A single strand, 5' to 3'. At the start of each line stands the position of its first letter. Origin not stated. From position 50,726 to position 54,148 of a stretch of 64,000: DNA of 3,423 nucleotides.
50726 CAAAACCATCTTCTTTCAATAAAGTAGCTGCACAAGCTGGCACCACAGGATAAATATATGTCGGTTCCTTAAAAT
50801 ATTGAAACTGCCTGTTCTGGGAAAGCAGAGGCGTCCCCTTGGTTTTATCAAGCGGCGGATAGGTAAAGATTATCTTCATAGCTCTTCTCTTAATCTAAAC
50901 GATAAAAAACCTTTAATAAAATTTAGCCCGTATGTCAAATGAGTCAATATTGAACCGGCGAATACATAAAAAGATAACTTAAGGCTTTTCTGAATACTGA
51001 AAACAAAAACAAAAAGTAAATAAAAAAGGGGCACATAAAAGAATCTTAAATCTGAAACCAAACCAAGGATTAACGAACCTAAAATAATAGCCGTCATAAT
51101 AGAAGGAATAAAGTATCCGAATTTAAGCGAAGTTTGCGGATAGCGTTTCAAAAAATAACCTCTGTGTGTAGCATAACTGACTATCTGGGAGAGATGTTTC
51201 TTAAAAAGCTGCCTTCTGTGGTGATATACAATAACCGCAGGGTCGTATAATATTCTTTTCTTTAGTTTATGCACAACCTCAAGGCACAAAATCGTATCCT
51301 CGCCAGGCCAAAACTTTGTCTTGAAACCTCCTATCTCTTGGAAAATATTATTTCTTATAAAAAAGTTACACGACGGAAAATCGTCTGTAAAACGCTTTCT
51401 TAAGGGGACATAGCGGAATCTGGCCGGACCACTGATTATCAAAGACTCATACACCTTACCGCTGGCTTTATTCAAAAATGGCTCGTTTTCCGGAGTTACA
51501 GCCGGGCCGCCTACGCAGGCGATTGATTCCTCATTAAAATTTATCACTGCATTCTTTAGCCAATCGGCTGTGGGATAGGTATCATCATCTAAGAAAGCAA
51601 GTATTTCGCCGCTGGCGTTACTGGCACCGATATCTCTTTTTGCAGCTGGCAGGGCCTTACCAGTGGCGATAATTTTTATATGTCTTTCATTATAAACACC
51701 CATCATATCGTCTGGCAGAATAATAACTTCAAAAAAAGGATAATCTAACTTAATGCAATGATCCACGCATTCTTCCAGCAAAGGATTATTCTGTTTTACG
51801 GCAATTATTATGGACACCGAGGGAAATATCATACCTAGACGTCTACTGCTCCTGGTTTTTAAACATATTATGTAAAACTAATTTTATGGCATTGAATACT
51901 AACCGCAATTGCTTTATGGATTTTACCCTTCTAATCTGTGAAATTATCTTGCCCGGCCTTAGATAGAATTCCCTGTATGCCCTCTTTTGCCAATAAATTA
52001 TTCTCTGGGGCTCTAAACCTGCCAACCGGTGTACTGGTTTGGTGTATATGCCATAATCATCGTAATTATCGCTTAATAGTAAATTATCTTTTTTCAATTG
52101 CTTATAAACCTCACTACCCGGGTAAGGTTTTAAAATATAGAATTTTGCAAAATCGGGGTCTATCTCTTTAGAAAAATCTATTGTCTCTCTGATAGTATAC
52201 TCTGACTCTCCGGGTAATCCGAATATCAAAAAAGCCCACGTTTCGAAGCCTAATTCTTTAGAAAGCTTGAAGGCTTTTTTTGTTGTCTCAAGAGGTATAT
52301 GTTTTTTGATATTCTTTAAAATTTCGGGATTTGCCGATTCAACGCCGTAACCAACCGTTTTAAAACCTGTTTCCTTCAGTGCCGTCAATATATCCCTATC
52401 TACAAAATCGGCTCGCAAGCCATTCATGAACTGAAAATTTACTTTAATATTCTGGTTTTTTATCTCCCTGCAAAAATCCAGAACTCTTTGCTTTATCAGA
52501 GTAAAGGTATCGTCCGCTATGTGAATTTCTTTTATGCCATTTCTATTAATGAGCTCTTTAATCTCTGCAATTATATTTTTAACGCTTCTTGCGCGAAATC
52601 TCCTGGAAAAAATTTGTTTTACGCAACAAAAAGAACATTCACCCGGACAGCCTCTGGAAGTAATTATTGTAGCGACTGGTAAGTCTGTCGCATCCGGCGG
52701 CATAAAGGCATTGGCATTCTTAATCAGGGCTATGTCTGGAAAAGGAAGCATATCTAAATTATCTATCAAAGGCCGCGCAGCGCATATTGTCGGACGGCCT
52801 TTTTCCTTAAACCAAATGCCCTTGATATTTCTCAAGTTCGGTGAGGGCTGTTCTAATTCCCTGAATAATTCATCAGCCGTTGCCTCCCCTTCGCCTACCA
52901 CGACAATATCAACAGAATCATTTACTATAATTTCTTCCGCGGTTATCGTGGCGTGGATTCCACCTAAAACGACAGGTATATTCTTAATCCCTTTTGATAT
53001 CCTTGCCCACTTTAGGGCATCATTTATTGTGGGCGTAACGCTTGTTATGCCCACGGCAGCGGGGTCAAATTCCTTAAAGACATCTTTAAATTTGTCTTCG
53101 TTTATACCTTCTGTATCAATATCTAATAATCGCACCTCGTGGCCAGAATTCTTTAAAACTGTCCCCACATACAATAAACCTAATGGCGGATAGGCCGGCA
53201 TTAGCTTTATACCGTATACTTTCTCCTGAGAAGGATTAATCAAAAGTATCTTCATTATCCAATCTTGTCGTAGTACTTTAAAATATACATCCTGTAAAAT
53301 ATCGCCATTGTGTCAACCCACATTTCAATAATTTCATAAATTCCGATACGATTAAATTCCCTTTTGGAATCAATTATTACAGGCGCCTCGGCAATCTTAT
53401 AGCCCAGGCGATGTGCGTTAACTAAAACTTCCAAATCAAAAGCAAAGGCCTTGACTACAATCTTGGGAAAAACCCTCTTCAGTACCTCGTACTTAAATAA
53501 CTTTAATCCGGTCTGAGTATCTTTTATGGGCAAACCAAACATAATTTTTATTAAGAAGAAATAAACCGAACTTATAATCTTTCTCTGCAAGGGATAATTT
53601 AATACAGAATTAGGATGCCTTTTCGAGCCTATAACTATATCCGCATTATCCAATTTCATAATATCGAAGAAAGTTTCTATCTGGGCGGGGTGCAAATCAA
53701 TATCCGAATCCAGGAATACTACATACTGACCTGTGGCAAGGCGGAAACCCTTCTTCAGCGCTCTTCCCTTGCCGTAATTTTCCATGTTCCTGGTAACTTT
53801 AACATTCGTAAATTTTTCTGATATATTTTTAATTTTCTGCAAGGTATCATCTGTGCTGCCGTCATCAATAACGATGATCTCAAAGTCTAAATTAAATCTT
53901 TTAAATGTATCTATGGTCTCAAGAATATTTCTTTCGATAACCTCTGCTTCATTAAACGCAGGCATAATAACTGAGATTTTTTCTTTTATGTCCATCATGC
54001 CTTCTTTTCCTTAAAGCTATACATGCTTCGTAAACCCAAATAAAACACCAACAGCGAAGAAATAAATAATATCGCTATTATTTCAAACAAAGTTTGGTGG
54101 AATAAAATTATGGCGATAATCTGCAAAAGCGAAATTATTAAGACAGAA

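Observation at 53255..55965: GT2 (polyprenyl-phosphate sugar synthase-like) covalently fused to a MOP-type flippase, preceded by a second GtrB-like GT2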

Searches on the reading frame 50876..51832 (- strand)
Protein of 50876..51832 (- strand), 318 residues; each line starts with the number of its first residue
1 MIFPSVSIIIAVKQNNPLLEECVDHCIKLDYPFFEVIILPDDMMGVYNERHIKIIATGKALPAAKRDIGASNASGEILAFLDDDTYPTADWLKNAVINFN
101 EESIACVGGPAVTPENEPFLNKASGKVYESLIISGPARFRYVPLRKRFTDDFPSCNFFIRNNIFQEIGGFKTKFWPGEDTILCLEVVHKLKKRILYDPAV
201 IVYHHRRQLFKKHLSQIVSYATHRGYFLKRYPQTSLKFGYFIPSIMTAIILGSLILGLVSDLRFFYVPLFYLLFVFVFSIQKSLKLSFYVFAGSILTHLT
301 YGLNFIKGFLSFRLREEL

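Call 3: search_protein_families(library=pfam, proteins=[window:50876-51832:-], max_evalue=0.01)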
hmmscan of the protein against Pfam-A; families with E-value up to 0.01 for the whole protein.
window:50876-51832:- (318 aa): 4 families
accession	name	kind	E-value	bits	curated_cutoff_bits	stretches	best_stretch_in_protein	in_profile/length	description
PF00535.33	Glycos_transf_2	-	1.1e-14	55.1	23.3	1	7-167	1-167/168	Glycosyl transferase family 2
PF13641.12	Glyco_tranf_2_3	-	1.5e-07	32.1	27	1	4-215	1-222/230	Glycosyltransferase like family 2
PF10111.15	Glyco_tranf_2_2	-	3.1e-06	27.3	27.3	1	62-211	69-223/276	Glycosyltransferase like family 2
PF13632.12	Glyco_trans_2_3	-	7.2e-06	26.4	27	1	79-278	3-197/198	Glycosyl transferase family group 2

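Call 4: search_protein_families(library=ncbifam, proteins=[window:50876-51832:-], max_evalue=0.01)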
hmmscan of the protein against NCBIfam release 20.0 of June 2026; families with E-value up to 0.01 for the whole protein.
window:50876-51832:- (318 aa): 7 families
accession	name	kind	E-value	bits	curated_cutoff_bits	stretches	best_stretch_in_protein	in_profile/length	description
TIGR03965.1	mycofact_glyco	equivalog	5.2e-28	98.1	280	1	4-235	74-311/467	mycofactocin biosynthesis glycosyltransferase MftF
NF041875.1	EPS_EpsD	equivalog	9.5e-13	48.2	370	1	7-233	2-236/325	exopolysaccharide biosynthesis glycosyltransferase EpsD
NF041394.1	GtaseAglG_Halo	equivalog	2.3e-10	40.3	440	1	64-226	72-236/304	glucosyl-dolichyl phosphate glucuronosyltransferase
TIGR04283.1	glyco_like_mftF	equivalog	2.8e-10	40.1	182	1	6-236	1-217/221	TIGR04283 family arsenosugar biosynthesis glycosyltransferase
NF038299.1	EPS_HpsN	equivalog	6.7e-08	31.9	425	1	4-110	1-118/317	hormogonium polysaccharide biosynthesis glycosyltransferase HpsN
NF038302.1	EPS_HpsE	equivalog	2.1e-07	30.3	300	1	65-217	77-237/307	hormogonium polysaccharide biosynthesis glycosyltransferase HpsE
NF050050.1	ProtGlycPglI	equivalog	0.0037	16.7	500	0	4-126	2-134/306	GalNAc(5)-diNAcBac-PP-undecaprenol beta-1,3-glucosyltransferase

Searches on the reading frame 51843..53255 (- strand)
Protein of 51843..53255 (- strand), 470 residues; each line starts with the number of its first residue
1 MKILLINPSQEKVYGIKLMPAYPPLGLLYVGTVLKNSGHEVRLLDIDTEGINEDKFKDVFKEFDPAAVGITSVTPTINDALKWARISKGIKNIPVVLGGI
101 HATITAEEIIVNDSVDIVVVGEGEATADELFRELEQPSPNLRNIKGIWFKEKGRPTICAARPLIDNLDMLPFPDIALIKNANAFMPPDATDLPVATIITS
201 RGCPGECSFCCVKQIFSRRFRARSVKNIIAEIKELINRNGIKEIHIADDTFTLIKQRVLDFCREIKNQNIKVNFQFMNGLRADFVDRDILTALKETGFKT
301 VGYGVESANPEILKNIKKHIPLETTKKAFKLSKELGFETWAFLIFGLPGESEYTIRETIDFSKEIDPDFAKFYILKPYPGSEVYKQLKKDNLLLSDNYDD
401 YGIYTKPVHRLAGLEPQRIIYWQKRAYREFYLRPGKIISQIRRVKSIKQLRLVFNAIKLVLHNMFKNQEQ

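Call 3: search_protein_families(library=pfam, proteins=[window:51843-53255:-], max_evalue=0.01)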
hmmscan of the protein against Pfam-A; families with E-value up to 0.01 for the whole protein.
window:51843-53255:- (470 aa): 3 families
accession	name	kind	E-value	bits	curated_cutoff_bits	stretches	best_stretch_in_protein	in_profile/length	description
PF04055.27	Radical_SAM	-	7.8e-28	98.2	29.5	1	197-361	1-165/166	Radical SAM superfamily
PF02310.24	B12-binding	-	6e-25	87.9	32.1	1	12-130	2-120/121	B12 binding domain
PF19864.5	Radical_SAM_N2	-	0.0026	17.6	29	1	92-136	85-127/151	Radical SAM proteins, N-terminal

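Call 4: search_protein_families(library=ncbifam, proteins=[window:51843-53255:-], max_evalue=0.01)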
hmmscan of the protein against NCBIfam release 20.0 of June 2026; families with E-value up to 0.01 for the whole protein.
window:51843-53255:- (470 aa): 46 families (the best 25 are shown)
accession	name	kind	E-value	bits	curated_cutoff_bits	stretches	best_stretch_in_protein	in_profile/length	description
TIGR02026.1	BchE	equivalog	4.4e-64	217.2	481.35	1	2-443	1-438/497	magnesium-protoporphyrin IX monomethyl ester anaerobic oxidative cyclase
TIGR03471.1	HpnJ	equivalog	5e-60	203.7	577.6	1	40-444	46-446/472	hopanoid biosynthesis associated radical SAM protein HpnJ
NF050148.1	rSAM_ApyD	equivalog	1.9e-45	155.4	750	1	16-435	17-434/645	RiPP biosynthesis radical SAM protein ApyD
NF038361.1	rSAM_Sden_1168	equivalog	6.7e-40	137.2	575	1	14-386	75-472/560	Sden_1168 family B12-binding radical SAM P-methyltransferase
TIGR04367.1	HpnR_B12_rSAM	equivalog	4.8e-38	130.9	650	1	1-388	1-374/490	hopanoid C-3 methylase HpnR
TIGR04072.2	rSAM_ladder_B12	equivalog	1.7e-35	122.5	360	2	194-394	180-379/443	lipid biosynthesis B12-binding/radical SAM protein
TIGR04014.1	B12_SAM_MJ_0865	equivalog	4.1e-35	121.4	360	1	25-385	12-356/434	methyl-coenzyme M reductase glutamine C-methyltransferase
TIGR04479.1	bcpD_PhpK_rSAM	subfamily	1.3e-33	116.2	600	1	25-370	73-414/504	PhpK family radical SAM P-methyltransferase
TIGR04013.1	B12_SAM_MJ_1487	hypoth_equivalog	1.5e-28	99.7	251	1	76-383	55-353/382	TIGR04013 family B12-binding domain/radical SAM domain-containing protein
NF033070.1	rSAM_AprD4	equivalog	5.7e-28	98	500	1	161-401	164-403/456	AprD4 family radical SAM diol-dehydratase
TIGR04295.1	B12_rSAM_oligo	hypoth_equivalog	4.2e-25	88.3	400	1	20-326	22-322/422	TIGR04295 family B12-binding domain-containing radical SAM protein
NF033712.0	B12_rSAM_KedN5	subfamily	5.7e-24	84.3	700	1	93-453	92-458/624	KedN5 family methylcobalamin-dependent radical SAM C-methyltransferase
TIGR04385.1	B12_rSAM_cofa1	equivalog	6.2e-24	85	450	1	3-365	2-364/438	B12 lower ligand biosynthesis radical SAM protein BzaD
TIGR03975.1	rSAM_ocin_1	subfamily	4.2e-22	78.4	281.85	1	64-359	128-424/606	RiPP maturation radical SAM C-methyltransferase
TIGR04190.1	B12_SAM_Ta0216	equivalog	1.9e-21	76.3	500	1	24-369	37-398/554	TIGR04190 family B12-binding domain/radical SAM domain protein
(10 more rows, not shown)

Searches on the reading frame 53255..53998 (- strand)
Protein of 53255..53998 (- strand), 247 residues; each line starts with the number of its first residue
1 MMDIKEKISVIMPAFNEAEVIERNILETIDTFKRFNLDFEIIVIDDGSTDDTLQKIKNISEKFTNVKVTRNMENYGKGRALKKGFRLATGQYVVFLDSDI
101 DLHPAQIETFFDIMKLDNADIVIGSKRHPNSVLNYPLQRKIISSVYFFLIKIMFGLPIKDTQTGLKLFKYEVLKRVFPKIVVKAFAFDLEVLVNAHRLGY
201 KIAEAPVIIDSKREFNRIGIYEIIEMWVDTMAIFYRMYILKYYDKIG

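Call 3: search_protein_families(library=pfam, proteins=[window:53255-53998:-], max_evalue=0.01)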
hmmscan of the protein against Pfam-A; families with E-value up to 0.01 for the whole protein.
window:53255-53998:- (247 aa): 3 families
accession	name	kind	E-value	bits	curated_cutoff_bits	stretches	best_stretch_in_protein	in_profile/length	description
PF00535.33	Glycos_transf_2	-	1.1e-35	123.5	23.3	1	9-177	1-168/168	Glycosyl transferase family 2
PF10111.15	Glyco_tranf_2_2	-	1.2e-12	48.3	27.3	1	9-116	1-108/276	Glycosyltransferase like family 2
PF13641.12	Glyco_tranf_2_3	-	8.2e-11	42.8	27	1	8-122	3-119/230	Glycosyltransferase like family 2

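Call 4: search_protein_families(library=ncbifam, proteins=[window:53255-53998:-], max_evalue=0.01)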
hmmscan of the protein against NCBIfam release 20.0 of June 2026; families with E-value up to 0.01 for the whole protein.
window:53255-53998:- (247 aa): 29 families (the best 25 are shown)
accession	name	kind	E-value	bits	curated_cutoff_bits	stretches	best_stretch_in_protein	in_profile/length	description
NF047588.1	GlcsyltransPgfSStrep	equivalog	4.3e-20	72.1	500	1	7-174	2-165/308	glycosyltransferase PgfS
NF007482.0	PRK10073.1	equivalog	1.2e-19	70.5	423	1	1-122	1-118/334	glycosyltransferase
NF041875.1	EPS_EpsD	equivalog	2.2e-19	70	370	1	8-137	1-127/325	exopolysaccharide biosynthesis glycosyltransferase EpsD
TIGR03937.1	PgaC_IcaA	equivalog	5.8e-18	65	422.3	1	5-109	44-145/407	poly-beta-1,6-N-acetyl-D-glucosamine synthase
NF007986.1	PRK10714.1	equivalog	3.2e-17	62.5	529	1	6-176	6-172/316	undecaprenyl-phosphate 4-deoxy-4-formamido-L-arabinose transferase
NF047683.1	TeichurnBiosyTuaG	equivalog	5.2e-17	62.3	400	1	1-117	1-114/252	teichuronic acid biosynthesis protein TuaG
NF058614.1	PPMAGASynPpgS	equivalog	8.3e-17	61.4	370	1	9-209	3-196/226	polyprenyl-phospho-N-acetylgalactosaminyl synthase PpgS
TIGR04182.1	glyco_TIGR04182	equivalog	1.1e-16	61.1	325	1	8-212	2-193/293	S-layer glycoprotein N-glycosyltransferase AglJ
NF010496.0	PRK13915.1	equivalog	1.3e-15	57.3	262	1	5-106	30-134/307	glucosyl-3-phosphoglycerate synthase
TIGR04283.1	glyco_like_mftF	equivalog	1.8e-13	50.6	182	1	8-114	1-97/221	TIGR04283 family arsenosugar biosynthesis glycosyltransferase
TIGR03965.1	mycofact_glyco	equivalog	7.4e-12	44.9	280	1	5-106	73-171/467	mycofactocin biosynthesis glycosyltransferase MftF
NF050050.1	ProtGlycPglI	equivalog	2.9e-11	43.3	500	1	6-114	2-108/306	GalNAc(5)-diNAcBac-PP-undecaprenol beta-1,3-glucosyltransferase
TIGR03111.1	glyc2_xrt_Gpos1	hypoth_equivalog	6.2e-11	41.7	363.95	1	7-110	50-152/439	TIGR03111 family XrtG-associated glycosyltransferase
NF053739.1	GlytfEpsEBac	equivalog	1.1e-10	40.9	450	1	7-124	2-117/265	glycosyltransferase EpsE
NF038302.1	EPS_HpsE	equivalog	1.5e-09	37.3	300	1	8-108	3-105/307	hormogonium polysaccharide biosynthesis glycosyltransferase HpsE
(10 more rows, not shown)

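Call 33: search_solved_structures(query=window:53255-53998:-, max_evalue=0.001)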
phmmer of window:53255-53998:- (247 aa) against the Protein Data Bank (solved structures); distinct sequences matched with E-value up to 0.001: 28.
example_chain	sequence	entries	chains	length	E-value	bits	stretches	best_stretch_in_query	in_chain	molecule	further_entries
2z87_A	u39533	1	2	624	5.9e-21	78.4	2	6-131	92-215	Chondroitin synthase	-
2z86_A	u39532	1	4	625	6e-21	78.4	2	6-131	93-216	Chondroitin synthase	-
5mlz_A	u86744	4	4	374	2.8e-19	72.9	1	7-195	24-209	Dolichol monophosphate mannose synthase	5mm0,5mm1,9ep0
8bz8_A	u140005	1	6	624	5.8e-14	55.5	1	7-129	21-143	Glycosyltransferase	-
8bz4_A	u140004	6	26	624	5.8e-14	55.5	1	7-129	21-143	Glycosyltransferase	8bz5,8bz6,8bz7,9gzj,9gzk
6h1j_A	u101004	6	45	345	7.3e-14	55.2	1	6-126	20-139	Probable ss-1,3-N-acetylglucosaminyltransferase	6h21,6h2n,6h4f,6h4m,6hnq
9hwj_A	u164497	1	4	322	1.5e-12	50.9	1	6-129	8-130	Undecaprenyl-phosphate 4-deoxy-4-formamido-L-arabinose transferase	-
9bhc_C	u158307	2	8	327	5e-12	49.2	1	6-170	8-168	Undecaprenyl-phosphate 4-deoxy-4-formamido-L-arabinose transferase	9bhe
8vxh_A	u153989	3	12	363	6.7e-12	48.8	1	6-170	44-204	Undecaprenyl-phosphate 4-deoxy-4-formamido-L-arabinose transferase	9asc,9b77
5eke_A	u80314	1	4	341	3e-11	46.6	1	7-128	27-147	Uncharacterized glycosyltransferase sll0501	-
5ekp_C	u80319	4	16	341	3e-11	46.6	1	7-128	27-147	Uncharacterized glycosyltransferase sll0501 | Glycosyltransferase sll0501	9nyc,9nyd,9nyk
9nye_A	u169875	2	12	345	3.1e-11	46.6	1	7-128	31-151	Glycosyltransferase sll0501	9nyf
3bcv_A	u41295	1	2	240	2.1e-10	43.9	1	4-123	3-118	Putative glycosyltransferase protein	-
6p61_A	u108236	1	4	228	1.3e-09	41.3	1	7-103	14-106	Glycosyltransferase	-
5tze_C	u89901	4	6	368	2.8e-09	40.2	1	7-120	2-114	Glycosyl transferase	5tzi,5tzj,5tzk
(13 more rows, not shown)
